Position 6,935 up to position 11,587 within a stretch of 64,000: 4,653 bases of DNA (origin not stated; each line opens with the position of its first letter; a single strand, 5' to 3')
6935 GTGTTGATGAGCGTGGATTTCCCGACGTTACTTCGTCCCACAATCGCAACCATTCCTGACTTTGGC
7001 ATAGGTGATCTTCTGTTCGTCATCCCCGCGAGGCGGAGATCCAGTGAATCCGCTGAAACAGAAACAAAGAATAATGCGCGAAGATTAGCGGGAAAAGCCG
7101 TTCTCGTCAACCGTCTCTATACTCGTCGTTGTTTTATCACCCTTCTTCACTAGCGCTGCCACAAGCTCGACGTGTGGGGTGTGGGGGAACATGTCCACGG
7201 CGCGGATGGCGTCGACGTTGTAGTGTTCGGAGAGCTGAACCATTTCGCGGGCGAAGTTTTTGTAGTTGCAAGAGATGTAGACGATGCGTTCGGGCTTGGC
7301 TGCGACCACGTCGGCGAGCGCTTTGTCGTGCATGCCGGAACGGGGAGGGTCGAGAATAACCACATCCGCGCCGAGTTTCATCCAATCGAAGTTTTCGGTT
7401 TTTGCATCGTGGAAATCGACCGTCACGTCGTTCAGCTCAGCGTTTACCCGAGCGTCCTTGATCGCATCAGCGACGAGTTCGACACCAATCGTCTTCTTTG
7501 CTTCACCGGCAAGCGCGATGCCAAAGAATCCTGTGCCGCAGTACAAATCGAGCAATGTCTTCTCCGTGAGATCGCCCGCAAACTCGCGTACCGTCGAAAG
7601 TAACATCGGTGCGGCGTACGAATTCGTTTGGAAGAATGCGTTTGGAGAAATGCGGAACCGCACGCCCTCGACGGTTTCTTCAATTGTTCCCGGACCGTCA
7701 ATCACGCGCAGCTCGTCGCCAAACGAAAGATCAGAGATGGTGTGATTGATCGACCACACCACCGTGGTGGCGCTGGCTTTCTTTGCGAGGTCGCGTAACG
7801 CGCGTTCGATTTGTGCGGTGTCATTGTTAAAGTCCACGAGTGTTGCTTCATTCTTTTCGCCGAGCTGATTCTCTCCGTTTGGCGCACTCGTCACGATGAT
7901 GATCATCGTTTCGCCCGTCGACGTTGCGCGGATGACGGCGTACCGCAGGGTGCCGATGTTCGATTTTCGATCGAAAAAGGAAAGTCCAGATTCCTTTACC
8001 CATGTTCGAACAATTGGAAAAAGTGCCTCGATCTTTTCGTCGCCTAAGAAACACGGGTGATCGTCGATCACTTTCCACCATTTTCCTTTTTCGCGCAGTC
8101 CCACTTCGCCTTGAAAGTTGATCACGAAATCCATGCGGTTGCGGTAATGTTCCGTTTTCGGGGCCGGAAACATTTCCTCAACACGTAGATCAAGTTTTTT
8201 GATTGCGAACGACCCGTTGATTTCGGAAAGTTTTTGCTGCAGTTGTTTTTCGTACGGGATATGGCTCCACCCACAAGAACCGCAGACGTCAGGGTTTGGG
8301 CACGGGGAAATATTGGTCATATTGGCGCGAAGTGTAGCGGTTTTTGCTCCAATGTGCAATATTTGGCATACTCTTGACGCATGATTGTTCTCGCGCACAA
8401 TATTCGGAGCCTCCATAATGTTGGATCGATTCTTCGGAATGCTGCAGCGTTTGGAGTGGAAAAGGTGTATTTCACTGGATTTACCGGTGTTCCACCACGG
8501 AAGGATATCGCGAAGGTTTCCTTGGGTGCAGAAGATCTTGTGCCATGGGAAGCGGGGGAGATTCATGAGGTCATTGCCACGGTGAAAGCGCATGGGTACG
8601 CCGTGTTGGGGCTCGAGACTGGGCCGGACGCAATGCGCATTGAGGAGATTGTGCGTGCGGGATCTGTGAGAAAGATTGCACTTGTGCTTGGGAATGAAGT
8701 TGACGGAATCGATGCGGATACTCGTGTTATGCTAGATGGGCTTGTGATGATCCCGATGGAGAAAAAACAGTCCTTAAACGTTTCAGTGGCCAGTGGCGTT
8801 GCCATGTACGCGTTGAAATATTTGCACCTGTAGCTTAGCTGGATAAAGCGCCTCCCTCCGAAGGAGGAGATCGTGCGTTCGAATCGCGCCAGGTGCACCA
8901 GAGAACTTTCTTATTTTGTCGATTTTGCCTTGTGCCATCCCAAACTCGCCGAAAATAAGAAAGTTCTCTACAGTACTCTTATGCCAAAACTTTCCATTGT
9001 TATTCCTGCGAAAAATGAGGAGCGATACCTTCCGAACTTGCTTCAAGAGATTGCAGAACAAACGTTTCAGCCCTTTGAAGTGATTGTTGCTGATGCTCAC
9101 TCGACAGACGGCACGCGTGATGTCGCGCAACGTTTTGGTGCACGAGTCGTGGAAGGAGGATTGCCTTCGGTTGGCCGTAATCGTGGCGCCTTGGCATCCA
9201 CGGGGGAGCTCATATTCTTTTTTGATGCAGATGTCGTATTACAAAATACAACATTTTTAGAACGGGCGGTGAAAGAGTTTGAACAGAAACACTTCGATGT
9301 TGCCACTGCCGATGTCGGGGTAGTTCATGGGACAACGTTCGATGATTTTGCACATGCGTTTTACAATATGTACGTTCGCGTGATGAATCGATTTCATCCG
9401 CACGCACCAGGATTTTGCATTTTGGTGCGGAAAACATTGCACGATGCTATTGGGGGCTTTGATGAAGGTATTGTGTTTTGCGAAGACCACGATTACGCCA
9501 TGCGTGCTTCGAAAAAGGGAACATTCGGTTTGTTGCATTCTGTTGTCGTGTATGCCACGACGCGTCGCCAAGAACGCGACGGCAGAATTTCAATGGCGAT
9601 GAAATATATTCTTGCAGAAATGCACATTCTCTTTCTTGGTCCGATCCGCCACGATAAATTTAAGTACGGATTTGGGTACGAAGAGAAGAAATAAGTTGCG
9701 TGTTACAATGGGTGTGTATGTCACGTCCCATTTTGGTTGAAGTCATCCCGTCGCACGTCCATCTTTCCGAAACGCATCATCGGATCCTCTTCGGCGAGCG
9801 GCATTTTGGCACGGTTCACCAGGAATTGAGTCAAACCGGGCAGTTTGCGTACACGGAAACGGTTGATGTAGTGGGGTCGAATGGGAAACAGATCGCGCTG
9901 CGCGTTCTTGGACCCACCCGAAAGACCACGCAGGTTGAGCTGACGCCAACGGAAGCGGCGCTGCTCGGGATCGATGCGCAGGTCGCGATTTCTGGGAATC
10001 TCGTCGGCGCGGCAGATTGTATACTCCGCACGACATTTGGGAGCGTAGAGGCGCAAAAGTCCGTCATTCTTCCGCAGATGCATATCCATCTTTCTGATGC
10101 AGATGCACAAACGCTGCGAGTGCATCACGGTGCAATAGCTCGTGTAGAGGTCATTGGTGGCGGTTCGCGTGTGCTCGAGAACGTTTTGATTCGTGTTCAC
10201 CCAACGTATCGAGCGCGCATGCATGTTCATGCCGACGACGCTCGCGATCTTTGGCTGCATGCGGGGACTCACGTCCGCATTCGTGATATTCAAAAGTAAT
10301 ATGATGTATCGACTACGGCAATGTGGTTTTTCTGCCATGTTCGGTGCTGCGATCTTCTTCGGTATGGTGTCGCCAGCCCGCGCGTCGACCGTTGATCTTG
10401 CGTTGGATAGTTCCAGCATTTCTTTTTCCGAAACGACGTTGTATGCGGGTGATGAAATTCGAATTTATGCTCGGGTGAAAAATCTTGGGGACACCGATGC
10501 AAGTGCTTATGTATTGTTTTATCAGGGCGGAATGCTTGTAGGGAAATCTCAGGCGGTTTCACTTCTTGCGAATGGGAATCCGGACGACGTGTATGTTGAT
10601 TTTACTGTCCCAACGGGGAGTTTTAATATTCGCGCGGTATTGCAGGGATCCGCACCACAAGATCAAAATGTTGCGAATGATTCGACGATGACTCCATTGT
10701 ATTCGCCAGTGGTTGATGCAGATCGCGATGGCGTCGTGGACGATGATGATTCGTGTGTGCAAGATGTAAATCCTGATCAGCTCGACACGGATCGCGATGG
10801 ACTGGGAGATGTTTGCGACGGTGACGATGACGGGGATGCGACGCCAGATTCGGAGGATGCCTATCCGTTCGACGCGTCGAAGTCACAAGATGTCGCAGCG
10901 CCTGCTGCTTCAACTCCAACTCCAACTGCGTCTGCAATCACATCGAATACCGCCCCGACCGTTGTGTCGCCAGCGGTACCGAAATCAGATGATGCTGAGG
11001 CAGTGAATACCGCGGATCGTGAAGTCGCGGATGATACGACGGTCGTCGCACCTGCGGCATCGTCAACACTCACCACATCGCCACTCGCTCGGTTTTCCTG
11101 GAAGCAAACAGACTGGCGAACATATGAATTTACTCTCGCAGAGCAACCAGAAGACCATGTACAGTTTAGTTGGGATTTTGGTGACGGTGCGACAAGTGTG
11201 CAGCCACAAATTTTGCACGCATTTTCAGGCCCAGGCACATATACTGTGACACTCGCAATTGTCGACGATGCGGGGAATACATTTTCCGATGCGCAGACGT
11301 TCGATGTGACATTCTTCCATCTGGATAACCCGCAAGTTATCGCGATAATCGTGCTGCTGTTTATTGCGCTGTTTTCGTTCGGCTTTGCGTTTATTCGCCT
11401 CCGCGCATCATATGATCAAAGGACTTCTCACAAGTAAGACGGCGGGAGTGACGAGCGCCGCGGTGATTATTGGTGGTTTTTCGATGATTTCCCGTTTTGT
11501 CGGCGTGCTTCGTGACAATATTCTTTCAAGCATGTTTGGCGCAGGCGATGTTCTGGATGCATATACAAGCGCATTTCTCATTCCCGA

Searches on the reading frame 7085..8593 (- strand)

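Call 39: search_protein_families(library=pfam, proteins=[window:7085-8593:-], max_evalue=0.00001)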
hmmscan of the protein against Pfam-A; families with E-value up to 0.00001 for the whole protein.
window:7085-8593:- (502 aa): 4 families
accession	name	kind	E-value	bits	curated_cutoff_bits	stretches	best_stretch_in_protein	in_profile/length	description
PF05958.17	tRNA_U5-meth_tr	-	1.1e-25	90.9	23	1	311-481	170-354/357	tRNA (Uracil-5-)-methyltransferase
PF13847.12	Methyltransf_31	-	7.6e-10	39.1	27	1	345-426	5-94/145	Methyltransferase domain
PF05175.20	MTS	-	1.8e-06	28.1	23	1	327-418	19-108/170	Methyltransferase small domain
PF13649.12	Methyltransf_25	-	2.5e-06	28.5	27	0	348-414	2-70/97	Methyltransferase domain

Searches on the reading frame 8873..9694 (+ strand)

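Call 39: search_protein_families(library=pfam, proteins=[window:8873-9694:+], max_evalue=0.00001)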
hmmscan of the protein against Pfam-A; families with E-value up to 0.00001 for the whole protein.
window:8873-9694:+ (273 aa): 3 families
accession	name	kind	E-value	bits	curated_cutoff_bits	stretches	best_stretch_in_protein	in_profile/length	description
PF00535.33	Glycos_transf_2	-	3.9e-24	85.9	23.3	1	41-191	1-165/168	Glycosyl transferase family 2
PF13641.12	Glyco_tranf_2_3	-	4.2e-15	56.8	27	1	38-233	1-212/230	Glycosyltransferase like family 2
PF10111.15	Glyco_tranf_2_2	-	6.6e-07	29.5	27.3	0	41-134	1-104/276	Glycosyltransferase like family 2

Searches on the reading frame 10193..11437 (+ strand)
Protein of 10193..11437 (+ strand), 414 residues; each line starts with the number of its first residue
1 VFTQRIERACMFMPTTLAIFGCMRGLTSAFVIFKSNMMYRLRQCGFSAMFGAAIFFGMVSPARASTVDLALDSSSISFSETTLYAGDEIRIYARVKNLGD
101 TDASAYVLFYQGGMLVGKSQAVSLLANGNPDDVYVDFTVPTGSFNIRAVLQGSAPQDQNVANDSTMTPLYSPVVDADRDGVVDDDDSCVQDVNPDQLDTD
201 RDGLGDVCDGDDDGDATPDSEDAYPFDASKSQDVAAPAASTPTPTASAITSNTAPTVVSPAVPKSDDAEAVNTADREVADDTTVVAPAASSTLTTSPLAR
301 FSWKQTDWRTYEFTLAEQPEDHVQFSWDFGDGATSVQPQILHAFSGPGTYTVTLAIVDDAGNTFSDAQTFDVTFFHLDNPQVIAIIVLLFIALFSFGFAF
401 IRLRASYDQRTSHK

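Call 39: search_protein_families(library=pfam, proteins=[window:10193-11437:+], max_evalue=0.00001)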
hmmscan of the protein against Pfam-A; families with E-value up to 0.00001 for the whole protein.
window:10193-11437:+ (414 aa): 3 families
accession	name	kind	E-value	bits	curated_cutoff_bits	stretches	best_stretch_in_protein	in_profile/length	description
PF18911.6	PKD_4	-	8.1e-13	48.7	27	1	314-373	25-84/85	PKD domain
PF00801.26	PKD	-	4.6e-10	39.8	23.5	1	310-363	16-72/80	PKD domain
PF02412.23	TSP_3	-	6.9e-06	26.1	25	1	198-229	2-33/36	Thrombospondin type 3 repeat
